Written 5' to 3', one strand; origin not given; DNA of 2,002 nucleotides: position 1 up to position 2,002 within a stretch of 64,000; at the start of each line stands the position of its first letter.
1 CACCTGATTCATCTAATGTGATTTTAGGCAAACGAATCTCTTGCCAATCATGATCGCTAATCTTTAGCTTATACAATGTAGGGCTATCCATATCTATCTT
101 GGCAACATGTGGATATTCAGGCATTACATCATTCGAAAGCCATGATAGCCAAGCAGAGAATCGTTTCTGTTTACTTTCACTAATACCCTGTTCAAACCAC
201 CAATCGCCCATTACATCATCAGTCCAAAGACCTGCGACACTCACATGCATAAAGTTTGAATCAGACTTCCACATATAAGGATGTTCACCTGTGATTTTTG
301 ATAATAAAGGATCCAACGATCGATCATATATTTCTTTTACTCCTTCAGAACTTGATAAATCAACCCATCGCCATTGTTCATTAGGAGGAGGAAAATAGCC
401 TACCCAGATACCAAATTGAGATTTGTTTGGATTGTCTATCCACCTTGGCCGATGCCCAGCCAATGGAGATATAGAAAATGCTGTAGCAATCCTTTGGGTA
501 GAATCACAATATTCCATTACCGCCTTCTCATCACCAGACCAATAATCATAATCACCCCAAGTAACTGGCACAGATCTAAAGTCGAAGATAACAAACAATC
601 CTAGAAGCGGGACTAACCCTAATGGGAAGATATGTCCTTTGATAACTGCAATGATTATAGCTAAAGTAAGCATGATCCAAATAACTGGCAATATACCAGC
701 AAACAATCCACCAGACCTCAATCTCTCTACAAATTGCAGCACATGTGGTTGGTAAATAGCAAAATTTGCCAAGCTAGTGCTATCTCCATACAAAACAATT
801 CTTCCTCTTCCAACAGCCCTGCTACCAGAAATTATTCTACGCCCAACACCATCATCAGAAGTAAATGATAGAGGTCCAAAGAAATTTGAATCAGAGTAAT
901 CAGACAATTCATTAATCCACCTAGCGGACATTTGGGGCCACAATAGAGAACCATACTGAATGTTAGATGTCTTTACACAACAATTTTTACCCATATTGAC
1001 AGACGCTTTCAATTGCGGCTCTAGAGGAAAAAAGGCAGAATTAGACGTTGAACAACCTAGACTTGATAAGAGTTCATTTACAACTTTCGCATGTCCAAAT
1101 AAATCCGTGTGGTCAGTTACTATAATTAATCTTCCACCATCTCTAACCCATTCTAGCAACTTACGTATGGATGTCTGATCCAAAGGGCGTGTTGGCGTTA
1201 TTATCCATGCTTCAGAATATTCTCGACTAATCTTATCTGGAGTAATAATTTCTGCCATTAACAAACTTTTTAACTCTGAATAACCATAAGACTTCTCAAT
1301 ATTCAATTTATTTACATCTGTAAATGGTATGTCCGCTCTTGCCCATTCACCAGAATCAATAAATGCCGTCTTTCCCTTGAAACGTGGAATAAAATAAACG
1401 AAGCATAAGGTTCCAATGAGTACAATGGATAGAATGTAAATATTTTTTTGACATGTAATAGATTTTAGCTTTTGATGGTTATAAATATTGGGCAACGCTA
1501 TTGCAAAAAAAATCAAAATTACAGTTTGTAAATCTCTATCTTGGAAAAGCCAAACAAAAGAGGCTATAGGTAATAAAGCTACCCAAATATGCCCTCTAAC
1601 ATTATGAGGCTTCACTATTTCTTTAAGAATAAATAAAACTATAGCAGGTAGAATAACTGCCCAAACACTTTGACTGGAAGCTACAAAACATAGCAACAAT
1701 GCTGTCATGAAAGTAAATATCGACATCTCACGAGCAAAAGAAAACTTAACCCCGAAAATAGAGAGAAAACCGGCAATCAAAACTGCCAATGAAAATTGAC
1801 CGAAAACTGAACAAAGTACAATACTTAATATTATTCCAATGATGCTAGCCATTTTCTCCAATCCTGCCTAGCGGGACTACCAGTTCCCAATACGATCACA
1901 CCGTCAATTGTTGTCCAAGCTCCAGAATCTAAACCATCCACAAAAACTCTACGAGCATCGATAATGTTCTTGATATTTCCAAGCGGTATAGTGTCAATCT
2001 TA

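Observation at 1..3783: Three-gene translationally coupled module: secreted Cys-repeat peptide plus two large polytopic membrane proteins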

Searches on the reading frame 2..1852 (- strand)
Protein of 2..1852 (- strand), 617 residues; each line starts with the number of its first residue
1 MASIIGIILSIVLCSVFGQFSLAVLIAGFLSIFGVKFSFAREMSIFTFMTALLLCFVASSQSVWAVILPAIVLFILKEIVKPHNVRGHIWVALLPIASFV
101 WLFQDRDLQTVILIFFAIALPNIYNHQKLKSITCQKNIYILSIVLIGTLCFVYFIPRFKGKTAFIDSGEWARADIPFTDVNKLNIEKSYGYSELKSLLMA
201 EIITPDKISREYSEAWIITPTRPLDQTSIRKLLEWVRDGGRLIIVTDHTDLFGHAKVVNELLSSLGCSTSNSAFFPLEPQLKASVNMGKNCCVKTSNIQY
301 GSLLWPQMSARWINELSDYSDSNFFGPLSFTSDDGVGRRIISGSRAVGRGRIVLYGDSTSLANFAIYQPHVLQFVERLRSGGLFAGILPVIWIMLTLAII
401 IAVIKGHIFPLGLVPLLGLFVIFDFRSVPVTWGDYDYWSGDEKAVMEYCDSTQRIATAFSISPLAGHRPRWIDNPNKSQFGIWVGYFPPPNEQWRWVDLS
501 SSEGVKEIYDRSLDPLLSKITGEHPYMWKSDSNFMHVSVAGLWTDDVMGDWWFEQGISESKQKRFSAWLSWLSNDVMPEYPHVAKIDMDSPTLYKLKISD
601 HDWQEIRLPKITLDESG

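Call 6: search_protein_families(library=pfam, proteins=[window:2-1852:-], max_evalue=1)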
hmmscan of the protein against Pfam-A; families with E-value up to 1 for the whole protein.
window:2-1852:- (617 aa): 3 families
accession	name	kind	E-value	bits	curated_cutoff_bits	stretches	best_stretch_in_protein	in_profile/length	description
PF14258.12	DUF4350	-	4.9e-06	27.4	30.4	1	210-370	28-172/181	Domain of unknown function (DUF4350)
PF09822.16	ABC_transp_aux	-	0.014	15.1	34.7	1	205-249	36-83/288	ABC-type uncharacterized transport system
PF21750.2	DACNH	-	0.24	11.8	27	1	227-260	51-82/107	Probable sensor domain DACNH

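Call 7: search_protein_families(library=ncbifam, proteins=[window:2-1852:-], max_evalue=1)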
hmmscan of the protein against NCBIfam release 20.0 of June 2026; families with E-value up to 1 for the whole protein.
window:2-1852:- (617 aa): 0 families

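Call 24: find_homologous_proteins(query=window:2-1852:-, max_evalue=0.001)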
Query window:2-1852:- (617 aa): 13 proteins with E <= 0.001 among 8000 candidates.
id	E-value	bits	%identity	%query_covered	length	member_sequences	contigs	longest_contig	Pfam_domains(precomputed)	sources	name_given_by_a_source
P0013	0.0e+0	1421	100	100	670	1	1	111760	PF14258.13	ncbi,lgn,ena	-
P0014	2.1e-191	656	45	100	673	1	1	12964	PF14258.13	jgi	jgi:hypothetical protein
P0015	9.6e-191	654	46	100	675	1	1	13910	-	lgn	-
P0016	1.8e-135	471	39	100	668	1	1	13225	PF14258.13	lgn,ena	-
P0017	1.8e-126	441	51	63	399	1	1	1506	-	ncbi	-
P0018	5.2e-119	417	36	98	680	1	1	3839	PF14258.13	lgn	-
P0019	6.6e-108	380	35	92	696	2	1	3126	PF14258.13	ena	-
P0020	9.4e-92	327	32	100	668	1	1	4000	PF14258.13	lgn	-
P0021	3.1e-29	120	31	40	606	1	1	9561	PF14258.13,PF09822.17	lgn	-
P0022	6.5e-25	106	33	37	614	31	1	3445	PF14258.13,PF09822.17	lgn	-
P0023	5.1e-22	96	25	52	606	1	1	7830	-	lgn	-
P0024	2.0e-6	45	26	27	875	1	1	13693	PF14258.13,PF09822.17,PF23355.2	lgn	-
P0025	2.7e-4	38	26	24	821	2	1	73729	PF14258.13,PF09822.17,PF23355.2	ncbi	ncbi:MAG: hypothetical protein ACHRXM_01375 [Isosphaerales bacterium]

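Call 25: list_cluster_members(proteins=[P0013, P0001, P0009, P0010])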
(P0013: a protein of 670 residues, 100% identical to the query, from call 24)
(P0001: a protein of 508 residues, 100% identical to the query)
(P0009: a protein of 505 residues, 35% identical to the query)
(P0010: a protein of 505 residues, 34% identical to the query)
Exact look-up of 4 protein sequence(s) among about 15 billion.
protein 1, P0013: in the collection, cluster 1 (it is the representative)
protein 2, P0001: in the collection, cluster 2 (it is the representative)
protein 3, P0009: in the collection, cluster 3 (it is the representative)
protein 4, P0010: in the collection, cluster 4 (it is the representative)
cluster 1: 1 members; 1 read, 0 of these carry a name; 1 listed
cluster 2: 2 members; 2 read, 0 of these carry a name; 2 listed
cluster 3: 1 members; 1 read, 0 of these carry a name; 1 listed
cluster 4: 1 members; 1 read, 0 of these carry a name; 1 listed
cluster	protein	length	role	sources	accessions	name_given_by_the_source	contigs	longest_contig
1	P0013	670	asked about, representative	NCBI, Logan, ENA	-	-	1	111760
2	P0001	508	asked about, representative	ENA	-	-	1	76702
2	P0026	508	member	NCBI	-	-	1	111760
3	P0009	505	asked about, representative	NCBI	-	-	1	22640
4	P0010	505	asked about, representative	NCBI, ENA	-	-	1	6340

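Call 29: search_solved_structures(query=A2, max_evalue=10)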
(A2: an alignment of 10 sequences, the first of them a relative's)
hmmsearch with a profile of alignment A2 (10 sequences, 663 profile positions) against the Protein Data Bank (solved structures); distinct sequences matched with E-value up to 10: 0.

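Call 44: predict_structure(alignment_id=A2)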
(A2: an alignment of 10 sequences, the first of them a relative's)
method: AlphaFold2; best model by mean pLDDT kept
length: 670 residues; sequences in the alignment: 10
mean_pLDDT: 76.6   pTM: 0.79
mean pLDDT of the five models: 76.6, 71.6, 71.4, 66.6, 55.6
residues with pLDDT >= 90: 125; 70-90: 354; 50-70: 135; < 50: 56
segments of 3 or more residues with pLDDT < 50: 131-134, 316-330, 449-452, 503-505, 524-535, 545-547, 668-670
pLDDT, mean of each block of 10 residues (from residue 1): 91 90 94 85 93 92 89 87 65 89 88 92 61 56 70 72 79 64 70 87 91 90 87 93 81 70 86 57 58 72 87 54 40 68 90 87 81 84 82 86 76 88 79 80 66 65 82 81 86 82 51 79 45 50 50 59 79 80 79 87 87 79 81 84 69 81 48
secondary structure, 60 per line:
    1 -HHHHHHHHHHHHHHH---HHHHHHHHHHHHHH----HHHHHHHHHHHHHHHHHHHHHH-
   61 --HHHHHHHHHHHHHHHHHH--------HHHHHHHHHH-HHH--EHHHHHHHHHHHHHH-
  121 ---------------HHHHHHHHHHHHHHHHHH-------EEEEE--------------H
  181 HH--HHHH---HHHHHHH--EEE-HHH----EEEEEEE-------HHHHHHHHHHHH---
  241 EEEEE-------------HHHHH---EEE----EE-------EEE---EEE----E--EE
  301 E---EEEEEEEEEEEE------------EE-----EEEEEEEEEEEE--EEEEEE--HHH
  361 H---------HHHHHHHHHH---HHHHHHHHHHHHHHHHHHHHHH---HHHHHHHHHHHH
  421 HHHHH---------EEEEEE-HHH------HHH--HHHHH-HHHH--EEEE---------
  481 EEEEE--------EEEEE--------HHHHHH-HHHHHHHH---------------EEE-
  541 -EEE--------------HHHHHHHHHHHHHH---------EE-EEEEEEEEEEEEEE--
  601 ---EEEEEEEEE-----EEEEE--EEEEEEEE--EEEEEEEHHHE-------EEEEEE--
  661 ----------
elements in order (helices of 4 or more, strands of 3 or more residues): H2-16 H20-33 H38-59 H63-80 H89-98 H106-119 H136-153 E161-165 H185-188 H192-198 E201-203 E212-218 H226-237 E241-245 H259-263 E267-269 E283-285 E289-291 E299-301 E305-316 E336-347 E350-355 H358-361 H371-380 H384-405 H409-425 E435-440 H456-460 H462-465 E468-471 E481-485 E494-498 H507-512 H514-521 E537-539 E542-544 H559-572 E585-598 E604-612 E618-622 E625-632 E635-641 E653-658

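Call 50: fold_search(model_id=the predicted structure, library=pdb)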
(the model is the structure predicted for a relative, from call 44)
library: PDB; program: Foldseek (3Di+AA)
matches with E <= 10: 539; with E <= 0.001: 47
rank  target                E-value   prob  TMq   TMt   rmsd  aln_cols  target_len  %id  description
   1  9csd_A                1.5e-05  1.00  0.21  0.19   8.4       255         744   16  The Ectodomains of SPRING and S1P with the inhibitor PF-429242 (released 2025-04-23)
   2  5xb7_D                2.7e-05  1.00  0.19  0.19   7.7       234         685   12  GH42 alpha-L-arabinopyranosidase from Bifidobacterium animalis subsp. lactis Bl-04 (released 2017-11-01)
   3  5fmr_A                3.1e-05  1.00  0.22  0.53   7.5       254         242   11  crIFT52 N-terminal domain (released 2016-03-09)
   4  5xb7_B                3.7e-05  1.00  0.19  0.19   7.9       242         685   12  GH42 alpha-L-arabinopyranosidase from Bifidobacterium animalis subsp. lactis Bl-04 (released 2017-11-01)
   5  4oif_A                3.9e-05  1.00  0.19  0.18   8.7       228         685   12  3D structure of Gan42B, a GH42 beta-galactosidase from G. (released 2015-02-04)
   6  5xb7_F                4.1e-05  1.00  0.19  0.19   7.6       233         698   13  GH42 alpha-L-arabinopyranosidase from Bifidobacterium animalis subsp. lactis Bl-04 (released 2017-11-01)
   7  5fmr_C                7.1e-05  1.00  0.20  0.47  10.4       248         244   12  crIFT52 N-terminal domain (released 2016-03-09)
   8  5fms_B                7.5e-05  1.00  0.20  0.51   8.9       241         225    9  mmIFT52 N-terminal domain (released 2016-03-09)
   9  8ibs_A                9.8e-05  1.00  0.20  0.20   8.7       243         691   14  Crystal structure of GH42 beta-galactosidase BiBga42A from Bifidobacterium longum subspecies infantis E160A/E318A muta (released 2023-06-07)
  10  5fms_A                9.8e-05  1.00  0.20  0.52   9.2       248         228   10  mmIFT52 N-terminal domain (released 2016-03-09)
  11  8ibt_B                1.1e-04  1.00  0.17  0.17   9.2       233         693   12  Crystal structure of GH42 beta-galactosidase BiBga42A from Bifidobacterium longum subspecies infantis E318S mutant in  (released 2023-06-07)
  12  8ibr                  1.3e-04  1.00  0.20  0.20   8.6       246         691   15  Crystal structure of GH42 beta-galactosidase BiBga42A from Bifidobacterium longum subspecies infantis in complex with gl (released 2023-06-07)
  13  5dfa_B                1.3e-04  1.00  0.18  0.18   8.6       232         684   13  3D structure of the E323A catalytic mutant of Gan42B, a GH42 beta-galactosidase from G. stearothermophilus (released 2015-12-09)
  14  5xb7_A                1.3e-04  1.00  0.18  0.18   8.6       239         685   14  GH42 alpha-L-arabinopyranosidase from Bifidobacterium animalis subsp. lactis Bl-04 (released 2017-11-01)
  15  8uw8_A                1.7e-04  1.00  0.24  0.22   6.6       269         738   13  Site-one protease and SPRING (released 2024-07-10)
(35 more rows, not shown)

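Call 60: search_protein_families(library=padloc, proteins=[P0013], max_evalue=1)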
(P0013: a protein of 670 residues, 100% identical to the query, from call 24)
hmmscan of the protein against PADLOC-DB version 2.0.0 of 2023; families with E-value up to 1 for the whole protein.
P0013 (670 aa): 0 families

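Call 67: find_encoding_contigs(protein=P0025, flank=7000, max_places=2)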
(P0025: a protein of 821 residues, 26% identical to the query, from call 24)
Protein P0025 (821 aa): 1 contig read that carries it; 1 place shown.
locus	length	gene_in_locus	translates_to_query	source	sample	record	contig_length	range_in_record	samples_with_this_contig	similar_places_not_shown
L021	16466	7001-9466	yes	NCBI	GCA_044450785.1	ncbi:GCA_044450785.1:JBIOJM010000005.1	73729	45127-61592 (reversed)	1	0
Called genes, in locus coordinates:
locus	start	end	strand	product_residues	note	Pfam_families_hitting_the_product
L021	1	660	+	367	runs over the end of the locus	PF13620:CarboxypepD_reg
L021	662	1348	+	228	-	PF13620:CarboxypepD_reg (faint)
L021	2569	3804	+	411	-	-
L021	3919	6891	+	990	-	PF14258:DUF4350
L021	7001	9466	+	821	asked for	PF09822:ABC_transp_aux (weak), PF14258:DUF4350 (faint), PF23355:IFT52_GIFT (faint)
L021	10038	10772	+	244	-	PF00106:adh_short, PF08659:KR, PF13561:adh_short_C2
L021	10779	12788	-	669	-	PF00664:ABC_membrane, PF00005:ABC_tran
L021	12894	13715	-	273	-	PF12679:ABC2_membrane_2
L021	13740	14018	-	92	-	PF00708:Acylphosphatase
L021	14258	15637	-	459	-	-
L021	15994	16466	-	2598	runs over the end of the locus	PF13229:Beta_helix, PF16640:Big_3_5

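Call 70: find_related_loci(query=A2, collection=viral_contigs, flank=5000)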
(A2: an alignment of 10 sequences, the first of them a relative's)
Query A2 (670 aa) in viral_contigs; peptide patterns used: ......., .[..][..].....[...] (x = any residue, [..] = any of these).
204 stretches matched a pattern; 1 encode a relative of the query (tblastn E <= 1e-3); 1 distinct loci.
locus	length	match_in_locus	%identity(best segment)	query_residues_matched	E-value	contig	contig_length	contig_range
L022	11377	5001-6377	24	163-651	6e-30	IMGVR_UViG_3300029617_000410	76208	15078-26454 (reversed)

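Call 73: search_protein_families(library=pfam, proteins=[L022:2262-3095:+, L022:3157-4608:+, L022:4608-6416:+], max_evalue=1)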
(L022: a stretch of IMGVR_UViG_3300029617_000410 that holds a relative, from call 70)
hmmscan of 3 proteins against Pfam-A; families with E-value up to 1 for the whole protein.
L022:2262-3095:+ (278 aa): 1 family
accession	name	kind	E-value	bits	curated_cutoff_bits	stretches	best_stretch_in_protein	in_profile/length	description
PF15917.11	Piezo_TM25-28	-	0.08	12.4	27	1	6-33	24-51/328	Piezo TM25-28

L022:3157-4608:+ (484 aa): 2 families
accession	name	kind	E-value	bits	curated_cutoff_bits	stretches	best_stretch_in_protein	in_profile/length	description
PF16327.10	CcmF_C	-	0.046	13.4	28.7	1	319-432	113-224/323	Cytochrome c-type biogenesis protein CcmF C-terminal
PF13687.11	DUF4153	-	0.22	11.1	27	1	10-165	4-158/373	Domain of unknown function (DUF4153)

L022:4608-6416:+ (603 aa): 5 families
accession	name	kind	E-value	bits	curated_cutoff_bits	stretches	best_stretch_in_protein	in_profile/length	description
PF09822.16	ABC_transp_aux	-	1.1e-11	45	34.7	1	145-243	17-122/288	ABC-type uncharacterized transport system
PF14258.12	DUF4350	-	3.2e-07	31.2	30.4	1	181-342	42-179/181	Domain of unknown function (DUF4350)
PF23355.1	IFT52_GIFT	-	0.00066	19.3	27.2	1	162-242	30-110/246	IFT52 GIFT domain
PF13709.12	DUF4159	-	0.068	13.1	25.9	1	182-212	57-87/202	Domain of unknown function (DUF4159)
PF23214.1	SH3_CYT4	-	0.18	11.9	27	1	123-164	25-67/73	Mitochondrial protein cyt-4 SH3 domain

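Call 80: find_encoding_contigs(protein=P0024, flank=7000, max_places=2)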
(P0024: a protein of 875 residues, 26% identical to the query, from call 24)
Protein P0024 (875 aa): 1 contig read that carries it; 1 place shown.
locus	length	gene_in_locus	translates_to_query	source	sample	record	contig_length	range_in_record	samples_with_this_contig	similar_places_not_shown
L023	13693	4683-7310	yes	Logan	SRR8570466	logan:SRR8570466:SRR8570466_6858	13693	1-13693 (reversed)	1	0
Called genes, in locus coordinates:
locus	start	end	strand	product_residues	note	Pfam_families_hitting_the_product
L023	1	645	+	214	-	?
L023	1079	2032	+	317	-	-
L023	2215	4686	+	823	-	PF14258:DUF4350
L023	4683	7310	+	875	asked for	PF09822:ABC_transp_aux, PF14258:DUF4350, PF23355:IFT52_GIFT (weak)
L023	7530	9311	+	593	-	PF03116:NQR2_RnfD_RnfE, PF08238:Sel1 (weak)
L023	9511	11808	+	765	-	PF13646:HEAT_2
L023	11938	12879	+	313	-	-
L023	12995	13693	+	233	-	?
